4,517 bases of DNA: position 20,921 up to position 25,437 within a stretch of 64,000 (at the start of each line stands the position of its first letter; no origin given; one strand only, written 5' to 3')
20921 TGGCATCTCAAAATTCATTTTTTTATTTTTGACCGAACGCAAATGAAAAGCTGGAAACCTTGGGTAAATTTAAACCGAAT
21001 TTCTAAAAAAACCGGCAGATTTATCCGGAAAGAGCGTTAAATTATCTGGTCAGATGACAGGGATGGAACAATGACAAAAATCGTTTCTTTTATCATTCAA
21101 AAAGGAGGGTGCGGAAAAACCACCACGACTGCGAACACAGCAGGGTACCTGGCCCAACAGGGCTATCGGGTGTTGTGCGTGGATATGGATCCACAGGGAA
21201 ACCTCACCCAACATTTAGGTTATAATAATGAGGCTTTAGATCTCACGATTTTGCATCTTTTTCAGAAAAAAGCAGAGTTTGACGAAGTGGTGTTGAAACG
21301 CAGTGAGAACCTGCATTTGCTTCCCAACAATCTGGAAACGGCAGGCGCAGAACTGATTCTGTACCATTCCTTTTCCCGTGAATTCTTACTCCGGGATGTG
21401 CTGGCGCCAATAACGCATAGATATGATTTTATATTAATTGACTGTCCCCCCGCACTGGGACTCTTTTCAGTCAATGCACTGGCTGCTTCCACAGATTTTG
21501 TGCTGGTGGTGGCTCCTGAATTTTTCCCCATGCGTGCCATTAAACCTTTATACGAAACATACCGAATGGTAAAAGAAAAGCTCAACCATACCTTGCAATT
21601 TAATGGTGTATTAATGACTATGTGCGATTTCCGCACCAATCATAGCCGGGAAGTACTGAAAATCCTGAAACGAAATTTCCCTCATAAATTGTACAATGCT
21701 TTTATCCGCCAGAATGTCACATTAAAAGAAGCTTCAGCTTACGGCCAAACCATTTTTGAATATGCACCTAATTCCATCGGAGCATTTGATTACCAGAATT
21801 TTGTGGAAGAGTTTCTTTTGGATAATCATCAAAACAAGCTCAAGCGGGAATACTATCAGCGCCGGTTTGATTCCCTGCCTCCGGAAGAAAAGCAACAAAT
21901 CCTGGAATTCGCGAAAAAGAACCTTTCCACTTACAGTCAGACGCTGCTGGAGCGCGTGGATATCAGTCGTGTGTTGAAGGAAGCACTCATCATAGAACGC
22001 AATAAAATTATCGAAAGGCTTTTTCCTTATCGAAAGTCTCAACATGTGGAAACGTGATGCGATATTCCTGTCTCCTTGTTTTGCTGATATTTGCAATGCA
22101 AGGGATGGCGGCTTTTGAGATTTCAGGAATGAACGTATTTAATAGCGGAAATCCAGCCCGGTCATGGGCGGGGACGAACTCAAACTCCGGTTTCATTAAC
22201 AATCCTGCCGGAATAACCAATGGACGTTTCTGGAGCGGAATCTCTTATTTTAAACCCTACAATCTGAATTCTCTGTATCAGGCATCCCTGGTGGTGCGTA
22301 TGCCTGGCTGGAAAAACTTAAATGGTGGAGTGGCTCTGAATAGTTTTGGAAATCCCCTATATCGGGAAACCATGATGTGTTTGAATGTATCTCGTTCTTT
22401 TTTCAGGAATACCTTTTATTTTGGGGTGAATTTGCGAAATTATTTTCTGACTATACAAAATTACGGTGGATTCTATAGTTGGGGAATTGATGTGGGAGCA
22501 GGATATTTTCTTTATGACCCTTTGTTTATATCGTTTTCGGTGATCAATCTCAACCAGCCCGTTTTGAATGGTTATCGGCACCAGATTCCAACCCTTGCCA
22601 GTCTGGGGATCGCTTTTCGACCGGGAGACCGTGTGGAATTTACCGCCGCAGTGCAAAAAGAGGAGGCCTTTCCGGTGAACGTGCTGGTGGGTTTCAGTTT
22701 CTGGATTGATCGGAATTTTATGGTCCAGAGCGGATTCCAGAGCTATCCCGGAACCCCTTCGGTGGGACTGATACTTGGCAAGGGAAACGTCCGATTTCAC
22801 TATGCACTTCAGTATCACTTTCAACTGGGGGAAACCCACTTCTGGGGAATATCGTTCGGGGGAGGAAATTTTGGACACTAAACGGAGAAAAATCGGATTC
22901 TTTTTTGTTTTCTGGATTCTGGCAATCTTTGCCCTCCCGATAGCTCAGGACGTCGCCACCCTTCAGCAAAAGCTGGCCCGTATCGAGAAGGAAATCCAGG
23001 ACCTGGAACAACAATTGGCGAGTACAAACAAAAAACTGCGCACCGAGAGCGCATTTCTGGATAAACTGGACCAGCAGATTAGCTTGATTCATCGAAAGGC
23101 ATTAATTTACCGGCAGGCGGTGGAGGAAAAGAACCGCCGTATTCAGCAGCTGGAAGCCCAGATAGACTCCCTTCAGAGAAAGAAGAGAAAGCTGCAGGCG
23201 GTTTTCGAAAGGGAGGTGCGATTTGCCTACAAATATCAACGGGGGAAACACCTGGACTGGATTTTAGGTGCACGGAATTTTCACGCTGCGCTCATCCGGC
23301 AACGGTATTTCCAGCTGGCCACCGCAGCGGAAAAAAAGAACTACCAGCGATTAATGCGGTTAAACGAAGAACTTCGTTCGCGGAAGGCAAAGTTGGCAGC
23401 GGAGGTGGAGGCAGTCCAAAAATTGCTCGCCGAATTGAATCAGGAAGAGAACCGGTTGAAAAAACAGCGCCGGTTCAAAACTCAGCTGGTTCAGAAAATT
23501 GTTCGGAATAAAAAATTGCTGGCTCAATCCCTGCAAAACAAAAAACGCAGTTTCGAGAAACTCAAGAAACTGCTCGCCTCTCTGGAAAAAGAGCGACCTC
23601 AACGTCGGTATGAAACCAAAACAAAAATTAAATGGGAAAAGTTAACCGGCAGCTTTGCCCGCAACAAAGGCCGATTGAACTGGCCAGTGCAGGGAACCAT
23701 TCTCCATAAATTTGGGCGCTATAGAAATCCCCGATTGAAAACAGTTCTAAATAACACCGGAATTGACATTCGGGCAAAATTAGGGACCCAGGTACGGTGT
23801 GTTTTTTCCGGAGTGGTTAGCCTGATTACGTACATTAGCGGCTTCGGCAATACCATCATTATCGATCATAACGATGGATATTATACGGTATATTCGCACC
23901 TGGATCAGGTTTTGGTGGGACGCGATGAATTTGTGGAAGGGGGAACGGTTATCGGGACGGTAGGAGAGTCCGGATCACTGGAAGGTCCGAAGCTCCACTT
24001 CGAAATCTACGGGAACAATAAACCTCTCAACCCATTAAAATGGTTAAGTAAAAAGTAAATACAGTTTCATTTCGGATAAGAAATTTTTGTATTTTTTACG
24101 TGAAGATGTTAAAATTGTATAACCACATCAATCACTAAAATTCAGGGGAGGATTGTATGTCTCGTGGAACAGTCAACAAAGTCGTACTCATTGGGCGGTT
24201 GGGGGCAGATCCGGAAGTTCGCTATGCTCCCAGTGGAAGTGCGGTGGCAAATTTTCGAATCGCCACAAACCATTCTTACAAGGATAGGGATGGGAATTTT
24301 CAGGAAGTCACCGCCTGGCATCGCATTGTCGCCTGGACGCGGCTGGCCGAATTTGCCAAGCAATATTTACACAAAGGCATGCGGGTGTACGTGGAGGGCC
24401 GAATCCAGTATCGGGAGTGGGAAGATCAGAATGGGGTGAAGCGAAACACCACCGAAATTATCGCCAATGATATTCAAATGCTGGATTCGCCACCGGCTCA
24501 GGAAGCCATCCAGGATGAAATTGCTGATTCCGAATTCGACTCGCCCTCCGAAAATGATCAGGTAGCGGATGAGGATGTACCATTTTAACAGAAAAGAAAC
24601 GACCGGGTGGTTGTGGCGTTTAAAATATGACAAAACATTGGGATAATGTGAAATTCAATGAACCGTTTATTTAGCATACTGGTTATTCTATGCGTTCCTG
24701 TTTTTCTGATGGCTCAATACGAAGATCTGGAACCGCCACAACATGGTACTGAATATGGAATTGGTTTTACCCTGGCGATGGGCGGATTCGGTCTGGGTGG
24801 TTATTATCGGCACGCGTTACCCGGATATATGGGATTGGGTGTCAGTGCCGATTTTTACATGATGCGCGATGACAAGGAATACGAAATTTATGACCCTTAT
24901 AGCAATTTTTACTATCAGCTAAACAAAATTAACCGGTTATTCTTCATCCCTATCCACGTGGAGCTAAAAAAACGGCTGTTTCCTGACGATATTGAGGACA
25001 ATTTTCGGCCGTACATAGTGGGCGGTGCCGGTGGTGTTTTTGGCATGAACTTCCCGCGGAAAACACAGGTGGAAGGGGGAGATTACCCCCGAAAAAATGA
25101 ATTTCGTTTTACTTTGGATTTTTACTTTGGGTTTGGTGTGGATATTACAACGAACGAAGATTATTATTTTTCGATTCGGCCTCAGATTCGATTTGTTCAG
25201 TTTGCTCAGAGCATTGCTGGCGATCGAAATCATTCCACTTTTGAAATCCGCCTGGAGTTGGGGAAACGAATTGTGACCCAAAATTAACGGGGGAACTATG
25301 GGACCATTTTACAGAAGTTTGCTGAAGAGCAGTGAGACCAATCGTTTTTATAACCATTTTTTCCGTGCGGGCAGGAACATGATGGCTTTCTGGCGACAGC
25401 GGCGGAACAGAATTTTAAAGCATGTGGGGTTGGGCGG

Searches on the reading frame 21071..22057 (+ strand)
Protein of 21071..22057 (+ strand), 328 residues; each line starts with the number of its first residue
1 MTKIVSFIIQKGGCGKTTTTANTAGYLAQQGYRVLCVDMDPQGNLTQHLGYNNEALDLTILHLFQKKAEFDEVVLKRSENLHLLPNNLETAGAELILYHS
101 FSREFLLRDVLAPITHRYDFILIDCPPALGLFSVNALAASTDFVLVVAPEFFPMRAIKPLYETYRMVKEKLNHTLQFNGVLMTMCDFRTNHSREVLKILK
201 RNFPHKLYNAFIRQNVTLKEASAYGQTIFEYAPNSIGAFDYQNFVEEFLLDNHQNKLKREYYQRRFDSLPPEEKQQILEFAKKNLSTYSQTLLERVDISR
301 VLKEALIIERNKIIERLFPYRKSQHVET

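Call 7: search_protein_families(library=pfam, proteins=[window:21071-22057:+])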
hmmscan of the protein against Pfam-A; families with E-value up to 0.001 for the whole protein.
window:21071-22057:+ (328 aa): 7 families
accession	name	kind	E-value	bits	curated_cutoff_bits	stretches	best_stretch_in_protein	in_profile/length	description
PF13614.12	AAA_31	-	7e-48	163.3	27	1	2-176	1-176/177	AAA domain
PF01656.29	CbiA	-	1.1e-20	74.3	25.4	1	7-228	3-125/125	CobQ/CobB/MinD/ParA nucleotide binding domain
PF06564.18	CBP_BcsQ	-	8.1e-12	45.6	21.3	1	11-241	10-226/234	Cellulose biosynthesis protein BcsQ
PF00142.24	Fer4_NifH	-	4.7e-11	43.1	25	1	9-74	6-69/271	4Fe-4S iron sulfur cluster binding proteins, NifH/frxC family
PF10609.15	ParA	-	8e-10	39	27.1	1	4-206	5-196/246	NUBPL iron-transfer P-loop NTPase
PF02374.21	ArsA_ATPase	-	6e-08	32.7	24.3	1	7-50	5-48/305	Anion-transporting ATPase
PF09140.17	MipZ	-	1.9e-06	27.8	20.7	1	5-127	3-109/262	ATPase MipZ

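Call 11: search_protein_families(library=ncbifam, proteins=[window:21071-22057:+], max_evalue=0.1)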
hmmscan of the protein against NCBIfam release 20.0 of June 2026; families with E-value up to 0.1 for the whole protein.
window:21071-22057:+ (328 aa): 35 families (the best 25 are shown)
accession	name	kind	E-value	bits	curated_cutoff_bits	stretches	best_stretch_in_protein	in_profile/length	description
TIGR03453.1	partition_RepA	equivalog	5.7e-28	97.8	348.45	1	3-246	105-368/387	plasmid partitioning protein RepA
NF041546.1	ParA_partition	equivalog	1.5e-26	93.2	180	2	4-55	1-52/203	ParA family partition ATPase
TIGR03371.1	cellulose_yhjQ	equivalog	1.1e-23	84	157.85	1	10-244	9-237/246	cellulose biosynthesis protein BcsQ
TIGR01969.1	minD_arch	subfamily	1.5e-23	83.3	201.75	1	4-254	2-236/251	cell division ATPase MinD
NF010443.0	PRK13869.1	subfamily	1.6e-21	76.6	446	1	5-243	124-382/405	plasmid-partitioning protein RepA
NF041283.1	PrgP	equivalog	1.1e-20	74.1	400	1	1-233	1-243/297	ParA superfamily DNA segregation protein PrgP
TIGR01968.1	minD_bact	equivalog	8.4e-16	58.1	212.9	1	4-154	3-148/261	septum site-determining protein MinD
TIGR01287.1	nifH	equivalog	1.7e-10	40.7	394.35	1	8-72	5-66/275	nitrogenase iron protein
NF033200.1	F430_CfbC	exception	3.4e-10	39.7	402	2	8-74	5-71/260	Ni-sirohydrochlorin a,c-diamide reductive cyclase ATP-dependent reductase subunit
TIGR01007.1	eps_fam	subfamily_domain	6.2e-10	38.9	108.05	1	3-150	18-161/204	polysaccharide biosynthesis tyrosine autokinase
NF047398.1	AAA_KGGVGR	domain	4.5e-09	36.9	90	1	3-40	3-40/190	KGGVGR-motif variant AAA ATPase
NF010259.0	PRK13705.1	equivalog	6.9e-09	35.1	725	1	4-156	108-273/388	plasmid-partitioning protein SopA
NF009701.0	PRK13230.1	subfamily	1.1e-08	34.4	350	1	8-68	6-64/291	nitrogenase reductase-like protein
TIGR00345.1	GET3_arsA_TRC40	subfamily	3.8e-08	33.2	135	1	8-50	2-44/299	TRC40/GET3/ArsA family transport-energizing ATPase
TIGR01281.1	DPOR_bchL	equivalog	9e-08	31.8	345.15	1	8-264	5-258/268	ferredoxin:protochlorophyllide reductase (ATP-dependent) iron-sulfur ATP-binding protein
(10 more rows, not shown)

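Call 23: find_encoding_contigs(protein=window:21071-22057:+, flank=10000, max_places=6)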
Protein window:21071-22057:+ (328 aa): 5 contigs read that carry it; 5 places shown.
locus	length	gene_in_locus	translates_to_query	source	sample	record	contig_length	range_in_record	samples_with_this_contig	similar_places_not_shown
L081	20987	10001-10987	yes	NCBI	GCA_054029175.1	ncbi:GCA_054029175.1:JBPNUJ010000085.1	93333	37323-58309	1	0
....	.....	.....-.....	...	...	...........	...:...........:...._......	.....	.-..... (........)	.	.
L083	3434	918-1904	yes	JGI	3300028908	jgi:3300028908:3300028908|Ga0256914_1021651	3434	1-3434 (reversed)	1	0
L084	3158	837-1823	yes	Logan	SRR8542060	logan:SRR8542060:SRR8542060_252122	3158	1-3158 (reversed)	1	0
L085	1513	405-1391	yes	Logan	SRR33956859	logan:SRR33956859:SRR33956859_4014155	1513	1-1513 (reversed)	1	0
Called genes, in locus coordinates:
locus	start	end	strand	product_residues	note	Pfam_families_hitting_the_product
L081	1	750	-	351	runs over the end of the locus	PF03116:NQR2_RnfD_RnfE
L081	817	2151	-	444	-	PF13375:RnfC_N, PF01512:Complex1_51K, PF10531:SLBB, PF12837:Fer4_6 (weak), PF12838:Fer4_7, PF13183:Fer4_8 (weak), PF13187:Fer4_9, PF13237:Fer4_10, +6 more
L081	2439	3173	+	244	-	PF00149:Metallophos, PF12850:Metallophos_2 (weak)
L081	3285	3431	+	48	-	PF00468:Ribosomal_L34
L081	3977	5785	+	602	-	PF14849:YidC_periplas, PF02096:60KD_IMP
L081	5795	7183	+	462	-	PF10396:TrmE_N, PF03193:RsgA_GTPase (faint), PF12631:MnmE_helical, PF00071:Ras (weak), PF01926:MMR_HSR1, PF02421:FeoB_N, PF04548:AIG1 (weak), PF08477:Roc, +3 more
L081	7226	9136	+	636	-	PF01134:GIDA, PF07992:Pyr_redox_2 (faint), PF12831:FAD_oxidored, PF21680:GIDA_C_1st, PF13932:SAM_GIDA_C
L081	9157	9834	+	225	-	PF02527:GidB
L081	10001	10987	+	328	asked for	PF00142:Fer4_NifH, PF01656:CbiA, PF02374:ArsA_ATPase (weak), PF06564:CBP_BcsQ, PF09140:MipZ (weak), PF10609:ParA, PF13614:AAA_31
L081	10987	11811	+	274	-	-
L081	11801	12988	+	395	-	PF01551:Peptidase_M23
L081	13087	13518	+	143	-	PF00436:SSB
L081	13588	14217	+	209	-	-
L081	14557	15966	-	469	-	PF09986:DUF2225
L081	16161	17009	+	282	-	PF04060:FeS, PF12838:Fer4_7 (weak), PF13187:Fer4_9 (weak), PF13237:Fer4_10 (weak), PF14697:Fer4_21, PF00037:Fer4 (weak), PF12797:Fer4_2 (weak), PF12837:Fer4_6 (weak)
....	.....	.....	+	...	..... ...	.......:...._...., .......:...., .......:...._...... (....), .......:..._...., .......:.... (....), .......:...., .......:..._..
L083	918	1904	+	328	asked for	PF00142:Fer4_NifH, PF01656:CbiA, PF02374:ArsA_ATPase (weak), PF06564:CBP_BcsQ, PF09140:MipZ (weak), PF10609:ParA, PF13614:AAA_31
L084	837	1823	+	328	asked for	PF00142:Fer4_NifH, PF01656:CbiA, PF02374:ArsA_ATPase (weak), PF06564:CBP_BcsQ, PF09140:MipZ (weak), PF10609:ParA, PF13614:AAA_31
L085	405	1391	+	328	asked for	PF00142:Fer4_NifH, PF01656:CbiA, PF02374:ArsA_ATPase (weak), PF06564:CBP_BcsQ, PF09140:MipZ (weak), PF10609:ParA, PF13614:AAA_31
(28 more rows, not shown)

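Call 31: search_solved_structures(query=window:21071-22057:+, max_evalue=1e-10)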
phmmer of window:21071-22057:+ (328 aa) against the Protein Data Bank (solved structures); distinct sequences matched with E-value up to 1e-10: 16.
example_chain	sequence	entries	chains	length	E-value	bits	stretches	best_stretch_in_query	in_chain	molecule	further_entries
8ray_B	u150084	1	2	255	6.2e-43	150.6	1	3-243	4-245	ParA family protein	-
4pfs_A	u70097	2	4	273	2.2e-40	142.2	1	1-249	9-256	Cobyrinic Acid a,c-diamide synthase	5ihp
5if9_A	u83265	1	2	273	4.8e-40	141.1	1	2-249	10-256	Cobyrinic Acid a,c-diamide synthase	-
1wcv_1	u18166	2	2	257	5.8e-40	140.8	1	5-249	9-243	SEGREGATION PROTEIN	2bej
2bek_A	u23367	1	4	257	7.6e-39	137.1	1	5-249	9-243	SEGREGATION PROTEIN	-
6iub_A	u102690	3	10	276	1.2e-37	133.2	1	1-249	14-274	SpoOJ regulator (Soj)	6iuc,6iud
8jmj_A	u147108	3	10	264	1.3e-36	129.8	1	1-249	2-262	SpoOJ regulator (Soj)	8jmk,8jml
1ion_A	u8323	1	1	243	4.7e-17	65.6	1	1-152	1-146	PROBABLE CELL DIVISION INHIBITOR MIND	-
6non_A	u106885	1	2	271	1e-15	61.1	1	10-188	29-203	Cobyrinic acid ac-diamide synthase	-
6noo_A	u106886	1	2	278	1.1e-15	61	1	10-188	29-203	Maintenance of carboxysome positioning A protein, MCDA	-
1g3q_A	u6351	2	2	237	4e-15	59.2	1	1-152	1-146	CELL DIVISION INHIBITOR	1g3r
6nop_B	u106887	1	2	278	1.5e-14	57.4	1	10-188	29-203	Cobyrinic acid ac-diamide synthase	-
1hyq_A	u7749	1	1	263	1.3e-13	54.3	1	3-238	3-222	CELL DIVISION INHIBITOR (MIND-1)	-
3k9g_A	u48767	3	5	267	1.3e-13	54.2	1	3-200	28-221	PF-32 protein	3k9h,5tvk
7dut_A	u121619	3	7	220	7.7e-12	48.4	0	4-168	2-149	SOJ protein (Soj)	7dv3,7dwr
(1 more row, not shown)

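Call 59: find_related_loci(query=window:21071-22057:+, collection=metagenome_contigs, flank=6000)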
Query window:21071-22057:+ (328 aa) in metagenome_contigs; peptide patterns used: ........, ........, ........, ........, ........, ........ (x = any residue, [..] = any of these).
600 stretches matched a pattern (row limit reached: there are more); 563 encode a relative of the query (tblastn E <= 1e-3); the best 80 are kept; 80 distinct loci.
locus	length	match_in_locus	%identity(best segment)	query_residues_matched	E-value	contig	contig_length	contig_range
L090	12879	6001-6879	40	1-292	9e-61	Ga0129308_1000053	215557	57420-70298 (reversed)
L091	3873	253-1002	40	1-249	2e-59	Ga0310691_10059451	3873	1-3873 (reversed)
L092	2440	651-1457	36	3-275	4e-59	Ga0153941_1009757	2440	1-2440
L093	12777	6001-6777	40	1-259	4e-58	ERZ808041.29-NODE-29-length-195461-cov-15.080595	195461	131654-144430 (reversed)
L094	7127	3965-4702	39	2-249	1e-57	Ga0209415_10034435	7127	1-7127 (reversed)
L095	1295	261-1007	40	1-248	4e-61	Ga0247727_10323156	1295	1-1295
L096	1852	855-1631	37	2-264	3e-59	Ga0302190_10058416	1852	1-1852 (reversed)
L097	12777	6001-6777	37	2-264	2e-57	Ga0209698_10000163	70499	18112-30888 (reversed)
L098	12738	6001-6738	38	2-249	4e-57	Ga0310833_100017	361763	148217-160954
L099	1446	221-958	38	2-249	7e-60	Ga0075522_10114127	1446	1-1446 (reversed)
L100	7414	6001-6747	40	3-249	3e-57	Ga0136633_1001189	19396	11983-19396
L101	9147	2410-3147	38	2-249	3e-57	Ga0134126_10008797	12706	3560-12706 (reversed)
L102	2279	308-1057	41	1-249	6e-58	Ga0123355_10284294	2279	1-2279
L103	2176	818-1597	39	1-260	7e-58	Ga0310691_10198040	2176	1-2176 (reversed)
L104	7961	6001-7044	32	1-324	9e-57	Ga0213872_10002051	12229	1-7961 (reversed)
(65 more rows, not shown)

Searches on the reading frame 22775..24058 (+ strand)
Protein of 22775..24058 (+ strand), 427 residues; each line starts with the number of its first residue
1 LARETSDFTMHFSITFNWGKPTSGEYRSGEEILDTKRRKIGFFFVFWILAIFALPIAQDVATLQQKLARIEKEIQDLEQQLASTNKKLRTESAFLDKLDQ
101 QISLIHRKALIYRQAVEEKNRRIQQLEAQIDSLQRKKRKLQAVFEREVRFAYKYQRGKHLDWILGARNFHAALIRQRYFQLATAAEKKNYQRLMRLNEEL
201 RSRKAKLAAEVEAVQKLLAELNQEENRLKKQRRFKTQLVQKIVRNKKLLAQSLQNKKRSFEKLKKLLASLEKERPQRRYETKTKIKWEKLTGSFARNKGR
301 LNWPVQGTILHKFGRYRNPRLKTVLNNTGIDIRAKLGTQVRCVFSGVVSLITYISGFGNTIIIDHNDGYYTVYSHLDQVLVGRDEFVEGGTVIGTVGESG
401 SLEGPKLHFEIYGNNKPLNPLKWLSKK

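Call 7: search_protein_families(library=pfam, proteins=[window:22775-24058:+])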
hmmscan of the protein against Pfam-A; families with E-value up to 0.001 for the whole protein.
window:22775-24058:+ (427 aa): 2 families
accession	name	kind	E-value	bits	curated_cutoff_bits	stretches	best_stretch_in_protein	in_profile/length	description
PF01551.29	Peptidase_M23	-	1.5e-27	96.1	28.7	1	327-420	3-96/96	Peptidase family M23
PF05266.19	DUF724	-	0.00021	21.7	38.4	0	60-146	97-183/188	Protein of unknown function (DUF724)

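Call 11: search_protein_families(library=ncbifam, proteins=[window:22775-24058:+], max_evalue=0.1)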
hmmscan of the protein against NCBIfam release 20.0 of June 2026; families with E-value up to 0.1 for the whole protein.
window:22775-24058:+ (427 aa): 26 families (the best 25 are shown)
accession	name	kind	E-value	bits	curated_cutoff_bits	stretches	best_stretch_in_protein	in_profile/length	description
NF052530.1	Heli_ShapePgp3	exception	1.1e-28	100.2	300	1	219-426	63-266/270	peptidoglycan metallopeptidase Pgp3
NF008644.1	PRK11637.1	equivalog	2.5e-25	89.3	270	2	291-426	254-385/385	murein hydrolase activator EnvC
NF050804.1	CellDivDipMCaul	equivalog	2.6e-21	76.1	900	1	295-411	501-613/634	cell division endopeptidase DipM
NF041208.1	celldiv_DipM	equivalog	3.8e-21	75.8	740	1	300-424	297-417/419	cell division endopeptidase DipM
NF052336.1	PdgHdaseHSB100310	equivalog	1.9e-18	66.9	500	1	290-416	24-146/316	peptidoglycan hydrolase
NF008123.1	PRK10871.1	equivalog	2.9e-18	66.4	311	1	292-426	237-364/365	murein hydrolase activator NlpD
NF040883.1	amid_act_ActS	equivalog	2.7e-16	59.6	375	1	301-425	117-234/242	amidase activator ActS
NF008652.0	PRK11649.1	equivalog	4.2e-15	55.4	341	1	308-421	293-407/439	murein DD-endopeptidase MepM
NF053825.1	PdgNdpepShyA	equivalog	5.5e-15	55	700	1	316-422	285-391/425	peptidoglycan DD-endopeptidase ShyA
NF053738.1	S2SprSpoIIQBc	equivalog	1.3e-13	51.1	250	1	326-426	121-225/232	stage II sporulation protein SpoIIQ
NF053824.1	PdgNdpepShyC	equivalog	3e-12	46.2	700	1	319-414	288-383/429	peptidoglycan DD-endopeptidase ShyC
NF052529.1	PG_M23_Pgp6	exception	7.7e-11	41.3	600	1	255-427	262-435/452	peptidoglycan metallopeptidase Pgp6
NF047755.1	LIC_10271_M23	exception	1.6e-09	37.8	180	1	323-420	113-205/207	LIC_10271 family cell wall hydrolase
NF052320.1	Cbp1_fam_LP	subfamily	1.1e-07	31.7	90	2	56-142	86-172/286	Cbp1 family collagen-binding glycoprotein adhesin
NF047657.1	CellWlHdaseLepto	equivalog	1.3e-07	31.3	400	1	274-400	79-200/221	hypothetical protein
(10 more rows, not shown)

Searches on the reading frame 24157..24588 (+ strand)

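Call 7: search_protein_families(library=pfam, proteins=[window:24157-24588:+])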
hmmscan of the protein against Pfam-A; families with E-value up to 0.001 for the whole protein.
window:24157-24588:+ (143 aa): 1 family
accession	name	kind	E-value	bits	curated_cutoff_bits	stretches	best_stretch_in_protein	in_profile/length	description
PF00436.31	SSB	-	1.1e-41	141.5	26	1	6-109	1-104/104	Single-strand binding protein family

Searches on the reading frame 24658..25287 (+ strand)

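Call 11: search_protein_families(library=ncbifam, proteins=[window:24658-25287:+], max_evalue=0.1)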
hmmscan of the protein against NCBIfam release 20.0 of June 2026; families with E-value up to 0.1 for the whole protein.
window:24658-25287:+ (209 aa): 1 family
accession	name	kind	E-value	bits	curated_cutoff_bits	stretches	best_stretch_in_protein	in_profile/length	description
NF052311.1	T9SS_PorT_SprT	equivalog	0.00044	19.7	125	1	114-182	143-205/239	type IX secretion/gliding motility protein PorT/SprT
